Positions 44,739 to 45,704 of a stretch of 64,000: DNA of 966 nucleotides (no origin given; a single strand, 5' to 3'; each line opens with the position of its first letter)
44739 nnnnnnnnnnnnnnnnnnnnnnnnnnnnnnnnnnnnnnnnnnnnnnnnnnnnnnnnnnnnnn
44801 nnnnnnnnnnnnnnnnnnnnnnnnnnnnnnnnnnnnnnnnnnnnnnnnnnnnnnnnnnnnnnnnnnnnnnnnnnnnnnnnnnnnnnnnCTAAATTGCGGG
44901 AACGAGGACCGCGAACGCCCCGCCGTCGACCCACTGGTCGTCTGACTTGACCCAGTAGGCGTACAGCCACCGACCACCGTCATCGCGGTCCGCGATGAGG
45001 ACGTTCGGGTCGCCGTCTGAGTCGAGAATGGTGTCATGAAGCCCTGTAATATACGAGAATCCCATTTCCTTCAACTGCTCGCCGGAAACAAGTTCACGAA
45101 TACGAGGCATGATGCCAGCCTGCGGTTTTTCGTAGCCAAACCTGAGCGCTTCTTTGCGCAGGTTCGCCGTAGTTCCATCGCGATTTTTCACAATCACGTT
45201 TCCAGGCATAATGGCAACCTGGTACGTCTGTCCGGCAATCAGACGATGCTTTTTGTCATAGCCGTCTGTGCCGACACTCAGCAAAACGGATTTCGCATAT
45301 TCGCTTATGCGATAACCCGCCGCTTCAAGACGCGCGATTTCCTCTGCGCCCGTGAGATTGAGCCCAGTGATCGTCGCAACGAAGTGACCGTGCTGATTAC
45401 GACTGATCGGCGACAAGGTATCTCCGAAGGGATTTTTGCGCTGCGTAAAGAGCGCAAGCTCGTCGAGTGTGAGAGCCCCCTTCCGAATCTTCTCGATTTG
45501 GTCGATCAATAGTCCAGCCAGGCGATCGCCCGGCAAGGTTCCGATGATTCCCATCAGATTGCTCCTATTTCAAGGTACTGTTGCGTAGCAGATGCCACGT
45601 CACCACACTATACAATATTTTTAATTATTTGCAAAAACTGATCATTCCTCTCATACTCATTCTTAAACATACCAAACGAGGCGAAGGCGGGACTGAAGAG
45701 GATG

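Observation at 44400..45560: DGR-like template/variable repeat pair without an adjacent reverse transcriptase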

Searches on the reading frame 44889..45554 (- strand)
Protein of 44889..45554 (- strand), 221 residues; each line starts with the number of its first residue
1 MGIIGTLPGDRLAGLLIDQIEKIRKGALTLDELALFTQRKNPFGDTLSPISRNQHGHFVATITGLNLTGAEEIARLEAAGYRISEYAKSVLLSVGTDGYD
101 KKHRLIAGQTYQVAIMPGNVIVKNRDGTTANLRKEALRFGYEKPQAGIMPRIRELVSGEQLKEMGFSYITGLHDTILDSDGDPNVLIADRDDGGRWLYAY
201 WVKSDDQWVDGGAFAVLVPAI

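Call 8: search_protein_families(library=pfam, proteins=[window:44889-45554:-], max_evalue=0.01)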
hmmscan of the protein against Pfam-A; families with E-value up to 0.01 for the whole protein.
window:44889-45554:- (221 aa): 0 families

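Call 9: find_homologous_proteins(query=window:44889-45554:-)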
Query window:44889-45554:- (221 aa): 59 proteins with E <= 0.001 among 1797 candidates.
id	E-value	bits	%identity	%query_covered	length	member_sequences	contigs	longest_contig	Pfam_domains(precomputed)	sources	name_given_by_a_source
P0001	5.5e-143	492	100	100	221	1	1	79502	-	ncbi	-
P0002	1.6e-107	376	79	100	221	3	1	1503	-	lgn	-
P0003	9.3e-98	344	72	100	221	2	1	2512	-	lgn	-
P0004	1.1e-93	331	70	100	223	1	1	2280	-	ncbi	-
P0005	6.9e-85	302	67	100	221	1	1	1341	-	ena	-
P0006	1.8e-73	264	62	100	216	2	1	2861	-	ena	-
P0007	2.2e-73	264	60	100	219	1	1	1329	-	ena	-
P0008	4.6e-72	260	58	100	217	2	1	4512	-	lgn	-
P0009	6.4e-72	259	58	100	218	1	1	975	-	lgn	-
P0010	7.3e-72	259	59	100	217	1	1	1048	-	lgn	-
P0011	7.8e-72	259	57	100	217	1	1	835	-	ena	-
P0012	3.0e-71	257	58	100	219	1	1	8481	-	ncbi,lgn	-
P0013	3.3e-71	257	58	97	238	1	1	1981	-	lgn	-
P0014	2.4e-70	254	57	97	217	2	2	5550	-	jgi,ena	-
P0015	3.3e-70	254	55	100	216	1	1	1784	-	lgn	-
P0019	2.3e-68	248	55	97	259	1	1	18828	-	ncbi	-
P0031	8.6e-65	236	53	100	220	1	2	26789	-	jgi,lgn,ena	-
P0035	5.4e-62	227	54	100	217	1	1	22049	-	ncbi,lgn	-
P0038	4.9e-60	220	52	100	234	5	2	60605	-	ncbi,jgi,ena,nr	ncbi:hypothetical protein CL630_03055 [bacterium]|nr:hypothetical protein [bacterium]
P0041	9.7e-55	203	48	100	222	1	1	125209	-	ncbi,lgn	-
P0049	2.0e-15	75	52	43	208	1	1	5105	-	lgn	-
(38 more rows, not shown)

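Call 13: find_encoding_contigs(protein=P0001, flank=10000, max_places=3)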
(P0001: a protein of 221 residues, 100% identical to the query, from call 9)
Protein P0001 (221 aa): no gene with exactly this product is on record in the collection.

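Call 14: find_encoding_contigs(protein=P0038, flank=10000, max_places=3)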
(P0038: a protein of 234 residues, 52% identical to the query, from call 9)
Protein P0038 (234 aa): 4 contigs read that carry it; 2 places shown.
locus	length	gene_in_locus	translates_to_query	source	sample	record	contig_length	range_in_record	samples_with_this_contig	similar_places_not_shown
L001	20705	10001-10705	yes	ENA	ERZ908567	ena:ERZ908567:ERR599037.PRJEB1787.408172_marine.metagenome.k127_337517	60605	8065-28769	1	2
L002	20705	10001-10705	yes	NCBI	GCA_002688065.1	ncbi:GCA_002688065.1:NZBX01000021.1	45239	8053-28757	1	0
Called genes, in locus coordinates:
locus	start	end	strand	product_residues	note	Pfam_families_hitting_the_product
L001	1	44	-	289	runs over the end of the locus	PF13578:Methyltransf_24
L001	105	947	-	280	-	PF00535:Glycos_transf_2 (weak)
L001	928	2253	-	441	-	PF12895:ANAPC3 (faint), PF14559:TPR_19 (weak)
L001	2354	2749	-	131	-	PF26209:Phage_phiTE_241_C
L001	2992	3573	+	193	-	PF01923:Cob_adeno_trans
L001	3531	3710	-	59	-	-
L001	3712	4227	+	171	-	-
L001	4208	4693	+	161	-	-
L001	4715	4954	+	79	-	-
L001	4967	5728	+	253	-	PF08282:Hydrolase_3 (faint), PF03332:PMM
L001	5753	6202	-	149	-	-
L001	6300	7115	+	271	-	PF04402:SIMPL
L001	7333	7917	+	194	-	-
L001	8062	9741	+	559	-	PF01368:DHH, PF02272:DHHA1, PF17768:RecJ_OB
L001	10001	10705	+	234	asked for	-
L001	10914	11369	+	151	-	PF00075:RNase_H, PF13456:RVT_3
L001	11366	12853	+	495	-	PF13567:DUF4131, PF03772:Competence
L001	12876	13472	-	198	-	PF02777:Sod_Fe_C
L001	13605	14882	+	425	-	PF13180:PDZ_2 (faint), PF03572:Peptidase_S41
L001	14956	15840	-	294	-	PF00152:tRNA-synt_2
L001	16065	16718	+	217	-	-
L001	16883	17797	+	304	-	PF01734:Patatin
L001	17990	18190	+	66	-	-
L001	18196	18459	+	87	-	-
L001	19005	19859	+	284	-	PF25281:MBL_MAP1B (faint), PF00753:Lactamase_B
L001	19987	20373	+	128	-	-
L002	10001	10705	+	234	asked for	-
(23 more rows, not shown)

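Call 16: find_encoding_contigs(protein=P0041, flank=10000, max_places=2)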
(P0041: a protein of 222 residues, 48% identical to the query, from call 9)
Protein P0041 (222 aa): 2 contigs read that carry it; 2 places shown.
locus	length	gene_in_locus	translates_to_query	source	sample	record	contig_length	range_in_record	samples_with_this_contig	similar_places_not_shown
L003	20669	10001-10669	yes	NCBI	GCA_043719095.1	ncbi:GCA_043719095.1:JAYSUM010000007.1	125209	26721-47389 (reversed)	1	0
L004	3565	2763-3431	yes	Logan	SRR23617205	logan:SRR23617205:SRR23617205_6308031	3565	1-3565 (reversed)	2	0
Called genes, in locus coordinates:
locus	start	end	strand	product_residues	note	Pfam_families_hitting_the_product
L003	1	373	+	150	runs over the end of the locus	PF00828:Ribosomal_L27A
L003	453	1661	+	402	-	PF00344:SecY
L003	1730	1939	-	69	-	PF07927:HicA_toxin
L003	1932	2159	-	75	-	PF15919:HicB_lk_antitox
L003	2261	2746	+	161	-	PF08719:NADAR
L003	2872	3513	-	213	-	PF02224:Cytidylate_kin (faint), PF13189:Cytidylate_kin2, PF13207:AAA_17, PF13238:AAA_18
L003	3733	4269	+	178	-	PF00406:ADK, PF13207:AAA_17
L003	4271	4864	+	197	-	PF00406:ADK, PF13207:AAA_17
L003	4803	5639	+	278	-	PF00557:Peptidase_M24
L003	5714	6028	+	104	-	-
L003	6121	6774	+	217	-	PF00334:NDK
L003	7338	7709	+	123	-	PF09997:DUF2238 (weak)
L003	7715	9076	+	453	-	PF00753:Lactamase_B, PF23023:Anti-Pycsar_Apyc1 (weak), PF12706:Lactamase_B_2 (weak), PF16661:Lactamase_B_6, PF10996:Beta-Casp, PF07521:RMMBL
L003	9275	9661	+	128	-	PF01124:MAPEG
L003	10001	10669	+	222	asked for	-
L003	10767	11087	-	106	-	PF00453:Ribosomal_L20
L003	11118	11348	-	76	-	PF01632:Ribosomal_L35p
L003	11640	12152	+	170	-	-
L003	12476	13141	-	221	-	PF05198:IF3_N, PF00707:IF3_C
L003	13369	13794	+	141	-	-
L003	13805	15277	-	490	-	PF04244:DPRP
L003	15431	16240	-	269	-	PF06966:DUF1295, PF02544:Steroid_dh (weak), PF04191:PEMT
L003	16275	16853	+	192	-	-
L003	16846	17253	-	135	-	PF00856:SET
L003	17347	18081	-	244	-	-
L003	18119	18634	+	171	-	PF00565:SNase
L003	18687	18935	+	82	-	PF04226:Transgly_assoc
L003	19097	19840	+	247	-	PF01978:TrmB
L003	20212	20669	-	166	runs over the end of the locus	PF05974:DUF892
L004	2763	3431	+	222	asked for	-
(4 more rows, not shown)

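Call 17: find_encoding_contigs(protein=P0031, flank=10000, max_places=2)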
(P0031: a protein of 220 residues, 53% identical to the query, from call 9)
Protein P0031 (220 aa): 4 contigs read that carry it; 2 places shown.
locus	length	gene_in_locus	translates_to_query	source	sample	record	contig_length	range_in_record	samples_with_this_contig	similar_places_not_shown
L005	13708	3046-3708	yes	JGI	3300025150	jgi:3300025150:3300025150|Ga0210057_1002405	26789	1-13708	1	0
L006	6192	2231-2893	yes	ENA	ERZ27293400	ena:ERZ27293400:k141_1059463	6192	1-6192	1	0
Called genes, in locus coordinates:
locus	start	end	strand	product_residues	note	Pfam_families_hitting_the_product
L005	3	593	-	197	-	?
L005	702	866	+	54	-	-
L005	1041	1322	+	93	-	PF01541:GIY-YIG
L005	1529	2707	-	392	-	PF00579:tRNA-synt_1b, PF22421:SYY_C-terminal (faint)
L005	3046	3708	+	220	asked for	-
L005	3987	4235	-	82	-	-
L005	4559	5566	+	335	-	PF00078:RVT_1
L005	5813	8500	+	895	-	PF00912:Transgly, PF00905:Transpeptidase, PF17957:Big_7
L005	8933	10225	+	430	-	PF05697:Trigger_N, PF00254:FKBP_C, PF05698:Trigger_C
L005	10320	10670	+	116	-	PF01541:GIY-YIG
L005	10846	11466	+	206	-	PF00574:CLP_protease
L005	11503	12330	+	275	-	PF13177:DNA_pol3_delta2, PF00004:AAA (faint)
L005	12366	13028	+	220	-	PF13432:TPR_16 (weak), PF00515:TPR_1 (weak), PF07719:TPR_2 (weak), PF13424:TPR_12 (weak), PF13414:TPR_11, PF13432:TPR_16, PF14559:TPR_19 (weak), PF13424:TPR_12 (weak), +12 more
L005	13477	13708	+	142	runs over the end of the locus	PF03946:Ribosomal_L11_N, PF00298:Ribosomal_L11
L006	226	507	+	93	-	PF01541:GIY-YIG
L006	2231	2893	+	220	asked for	-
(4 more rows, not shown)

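Call 19: find_encoding_contigs(protein=P0035, flank=10000, max_places=2)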
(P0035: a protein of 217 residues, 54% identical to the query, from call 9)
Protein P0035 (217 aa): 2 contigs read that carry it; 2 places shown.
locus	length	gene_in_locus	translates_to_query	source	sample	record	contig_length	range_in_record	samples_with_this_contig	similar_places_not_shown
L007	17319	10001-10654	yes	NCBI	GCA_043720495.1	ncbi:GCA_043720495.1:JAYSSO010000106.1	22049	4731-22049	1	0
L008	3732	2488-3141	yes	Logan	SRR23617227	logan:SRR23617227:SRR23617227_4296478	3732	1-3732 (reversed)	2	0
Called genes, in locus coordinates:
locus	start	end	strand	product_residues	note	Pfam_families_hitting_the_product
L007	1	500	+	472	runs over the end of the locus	PF02934:GatB_N, PF02637:GatB_Yqey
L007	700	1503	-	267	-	-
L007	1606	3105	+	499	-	-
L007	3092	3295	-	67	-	-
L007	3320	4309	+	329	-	-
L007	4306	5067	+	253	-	-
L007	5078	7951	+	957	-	PF00041:fn3 (weak), PF16656:Pur_ac_phosph_N (faint), PF13205:Big_5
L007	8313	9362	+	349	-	PF00044:Gp_dh_N, PF02800:Gp_dh_C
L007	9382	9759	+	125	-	PF00903:Glyoxalase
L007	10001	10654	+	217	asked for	-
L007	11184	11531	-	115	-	-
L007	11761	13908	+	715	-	PF00009:GTP_EFTU, PF03144:GTP_EFTU_D2, PF22042:EF-G_D2, PF14492:EFG_III, PF03764:EFG_IV, PF00679:EFG_C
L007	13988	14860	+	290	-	-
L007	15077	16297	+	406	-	PF13191:AAA_16, PF13401:AAA_22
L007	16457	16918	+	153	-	PF02502:LacAB_rpiB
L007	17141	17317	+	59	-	?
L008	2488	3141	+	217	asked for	-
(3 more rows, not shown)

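Call 20: find_encoding_contigs(protein=P0019, flank=10000, max_places=2)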
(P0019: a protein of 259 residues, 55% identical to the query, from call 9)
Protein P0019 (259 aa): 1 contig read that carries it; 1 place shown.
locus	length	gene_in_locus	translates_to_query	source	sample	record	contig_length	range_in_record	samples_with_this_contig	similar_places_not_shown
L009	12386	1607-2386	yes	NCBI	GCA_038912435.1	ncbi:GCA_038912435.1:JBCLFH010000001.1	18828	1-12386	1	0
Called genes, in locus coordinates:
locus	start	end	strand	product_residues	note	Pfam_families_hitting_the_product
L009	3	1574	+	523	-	?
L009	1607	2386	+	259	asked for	-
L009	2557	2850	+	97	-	PF02686:GatC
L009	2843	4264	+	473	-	PF01425:Amidase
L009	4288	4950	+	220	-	-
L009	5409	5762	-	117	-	PF01050:MannoseP_isomer, PF07883:Cupin_2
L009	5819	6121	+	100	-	PF03083:MtN3_slv, PF04193:PQ-loop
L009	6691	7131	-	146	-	PF00293:NUDIX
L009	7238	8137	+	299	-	PF03462:PCRF, PF00472:RF-1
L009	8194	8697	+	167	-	-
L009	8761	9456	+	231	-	PF02463:SMC_N (faint), PF00005:ABC_tran, PF13304:AAA_21 (faint)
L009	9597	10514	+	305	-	PF18075:FtsX_ECD, PF02687:FtsX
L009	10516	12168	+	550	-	PF06418:CTP_synth_N, PF00117:GATase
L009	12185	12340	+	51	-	-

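Call 26: list_cluster_members(proteins=[P0001, P0002, P0003, P0004])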
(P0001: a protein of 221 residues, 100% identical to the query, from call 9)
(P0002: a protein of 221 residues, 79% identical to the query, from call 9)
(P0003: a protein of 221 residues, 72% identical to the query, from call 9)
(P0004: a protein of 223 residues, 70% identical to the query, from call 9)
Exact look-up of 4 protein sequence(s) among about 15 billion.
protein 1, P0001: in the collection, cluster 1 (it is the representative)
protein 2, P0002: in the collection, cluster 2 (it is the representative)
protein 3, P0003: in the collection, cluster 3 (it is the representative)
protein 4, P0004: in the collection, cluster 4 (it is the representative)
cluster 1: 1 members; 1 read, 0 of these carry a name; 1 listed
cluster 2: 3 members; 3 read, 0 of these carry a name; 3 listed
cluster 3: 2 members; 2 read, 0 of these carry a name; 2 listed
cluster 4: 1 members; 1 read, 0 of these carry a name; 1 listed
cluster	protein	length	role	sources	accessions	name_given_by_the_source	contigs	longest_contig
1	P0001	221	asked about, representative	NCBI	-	-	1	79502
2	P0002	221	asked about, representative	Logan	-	-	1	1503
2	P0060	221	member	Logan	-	-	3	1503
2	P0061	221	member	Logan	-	-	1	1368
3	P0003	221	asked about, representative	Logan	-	-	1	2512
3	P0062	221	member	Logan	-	-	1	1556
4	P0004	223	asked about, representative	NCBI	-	-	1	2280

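Call 27: find_encoding_contigs(protein=P0003, flank=5000, max_places=3)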
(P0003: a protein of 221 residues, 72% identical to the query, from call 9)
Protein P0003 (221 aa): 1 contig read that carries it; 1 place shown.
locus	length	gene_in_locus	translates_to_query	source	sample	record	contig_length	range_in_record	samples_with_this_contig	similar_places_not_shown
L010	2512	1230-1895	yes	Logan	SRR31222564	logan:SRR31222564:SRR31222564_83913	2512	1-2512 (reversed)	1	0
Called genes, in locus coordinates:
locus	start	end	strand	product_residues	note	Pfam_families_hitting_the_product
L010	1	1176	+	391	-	?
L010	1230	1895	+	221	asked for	-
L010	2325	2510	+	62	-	?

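Call 28: find_encoding_contigs(protein=P0004, flank=5000, max_places=3)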
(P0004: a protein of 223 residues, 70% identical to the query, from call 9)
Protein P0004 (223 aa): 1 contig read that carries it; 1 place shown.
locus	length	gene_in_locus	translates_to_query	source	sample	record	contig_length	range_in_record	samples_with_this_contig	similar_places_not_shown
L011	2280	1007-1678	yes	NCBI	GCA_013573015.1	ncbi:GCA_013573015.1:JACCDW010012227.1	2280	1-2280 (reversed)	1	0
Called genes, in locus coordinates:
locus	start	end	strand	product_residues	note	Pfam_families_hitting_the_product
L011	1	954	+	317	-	?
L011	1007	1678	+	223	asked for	-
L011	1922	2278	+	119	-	?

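Call 29: find_encoding_contigs(protein=P0002, flank=5000, max_places=4)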
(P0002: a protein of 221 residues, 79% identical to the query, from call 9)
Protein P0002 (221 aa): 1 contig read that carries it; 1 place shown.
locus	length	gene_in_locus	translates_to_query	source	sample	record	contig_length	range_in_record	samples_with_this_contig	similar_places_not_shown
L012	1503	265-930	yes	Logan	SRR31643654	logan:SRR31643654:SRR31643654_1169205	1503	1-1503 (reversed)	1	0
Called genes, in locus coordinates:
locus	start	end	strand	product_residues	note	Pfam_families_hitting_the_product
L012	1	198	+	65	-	?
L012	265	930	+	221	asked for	-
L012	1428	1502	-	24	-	?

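Call 37: find_homologous_proteins(query=L005:4559-5563:+)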
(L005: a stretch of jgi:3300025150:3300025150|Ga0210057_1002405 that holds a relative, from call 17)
Query L005:4559-5563:+ (335 aa): 8000 proteins with E <= 0.001 among 8000 candidates; the best 120 are listed.
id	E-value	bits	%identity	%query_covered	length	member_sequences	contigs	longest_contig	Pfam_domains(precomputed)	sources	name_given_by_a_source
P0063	2.4e-218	742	100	96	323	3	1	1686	PF00078.33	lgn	-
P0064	5.3e-169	580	76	98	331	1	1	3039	PF00078.33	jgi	jgi:retron-type reverse transcriptase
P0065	6.1e-168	576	76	98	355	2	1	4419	PF00078.33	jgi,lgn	-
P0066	1.5e-167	575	78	96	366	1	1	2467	PF00078.33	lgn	-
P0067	1.8e-167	575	76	98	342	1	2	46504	PF00078.33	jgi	jgi:RNA-directed DNA polymerase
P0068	2.1e-167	575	77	96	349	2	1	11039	PF00078.33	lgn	-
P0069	3.7e-167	574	75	98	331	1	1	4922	PF00078.33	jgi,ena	-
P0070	1.6e-165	568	78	95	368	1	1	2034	PF00078.33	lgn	-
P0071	2.2e-165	568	76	95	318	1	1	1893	PF00078.33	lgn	-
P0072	2.2e-165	568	76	94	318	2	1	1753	PF00078.33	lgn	-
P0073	6.0e-163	560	72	98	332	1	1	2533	PF00078.33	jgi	-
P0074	4.0e-162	557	76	95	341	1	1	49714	PF00078.33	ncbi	ncbi:MAG: reverse transcriptase domain-containing protein [Candidatus Paceibacterota bacterium]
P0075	2.0e-161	555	73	98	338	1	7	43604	PF00078.33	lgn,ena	-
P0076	2.1e-161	555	73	98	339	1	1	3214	PF00078.33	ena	-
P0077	9.0e-161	553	74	96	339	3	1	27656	PF00078.33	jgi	-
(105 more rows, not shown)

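Call 54: find_encoding_contigs(protein=P0049, flank=5000, max_places=3)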
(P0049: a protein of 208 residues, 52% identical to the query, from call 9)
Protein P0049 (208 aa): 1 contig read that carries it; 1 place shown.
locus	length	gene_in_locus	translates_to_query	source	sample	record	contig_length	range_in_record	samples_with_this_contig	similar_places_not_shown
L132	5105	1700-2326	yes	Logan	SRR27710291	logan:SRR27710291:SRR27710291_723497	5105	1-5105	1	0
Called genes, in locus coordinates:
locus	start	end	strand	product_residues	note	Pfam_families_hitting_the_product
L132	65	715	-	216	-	-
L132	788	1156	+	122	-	PF01329:Pterin_4a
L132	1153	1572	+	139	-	-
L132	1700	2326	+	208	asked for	-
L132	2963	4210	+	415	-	PF11104:PilM_2, PF06723:MreB_Mbl (faint), PF14450:FtsA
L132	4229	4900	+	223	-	-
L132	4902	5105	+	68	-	?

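Call 68: predict_structure(alignment_id=A3)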
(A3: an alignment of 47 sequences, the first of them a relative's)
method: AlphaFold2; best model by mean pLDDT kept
length: 221 residues; sequences in the alignment: 47
mean_pLDDT: 85.6   pTM: 0.73
mean pLDDT of the five models: 85.6, 84.8, 84.7, 81.9, 80.9
residues with pLDDT >= 90: 119; 70-90: 75; 50-70: 14; < 50: 13
segments of 3 or more residues with pLDDT < 50: 1-5, 40-47
pLDDT, mean of each block of 10 residues (from residue 1): 51 79 85 67 51 91 95 95 95 95 94 92 85 93 95 89 91 90 92 84 83 92 61
secondary structure, 60 per line:
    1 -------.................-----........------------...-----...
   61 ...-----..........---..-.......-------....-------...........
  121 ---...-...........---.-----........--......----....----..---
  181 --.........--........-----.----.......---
elements in order: H8-24 H30-37 E50-52 E58-63 H69-78 H85-91 H99-102 E110-117 H129-138 H148-155 H158-163 E168-171 E183-191 E194-201 E212-218

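Call 92: find_encoding_contigs(protein=P0060, flank=3000, max_places=4)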
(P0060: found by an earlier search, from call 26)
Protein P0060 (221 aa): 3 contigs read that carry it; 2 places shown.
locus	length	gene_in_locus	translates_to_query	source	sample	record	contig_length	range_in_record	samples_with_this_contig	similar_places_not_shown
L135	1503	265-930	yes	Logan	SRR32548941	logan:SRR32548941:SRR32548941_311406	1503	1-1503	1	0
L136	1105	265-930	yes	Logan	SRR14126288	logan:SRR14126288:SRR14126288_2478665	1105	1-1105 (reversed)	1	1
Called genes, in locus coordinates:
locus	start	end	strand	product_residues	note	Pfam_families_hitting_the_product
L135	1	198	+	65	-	?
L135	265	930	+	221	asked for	-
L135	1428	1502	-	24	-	?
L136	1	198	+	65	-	?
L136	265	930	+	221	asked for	-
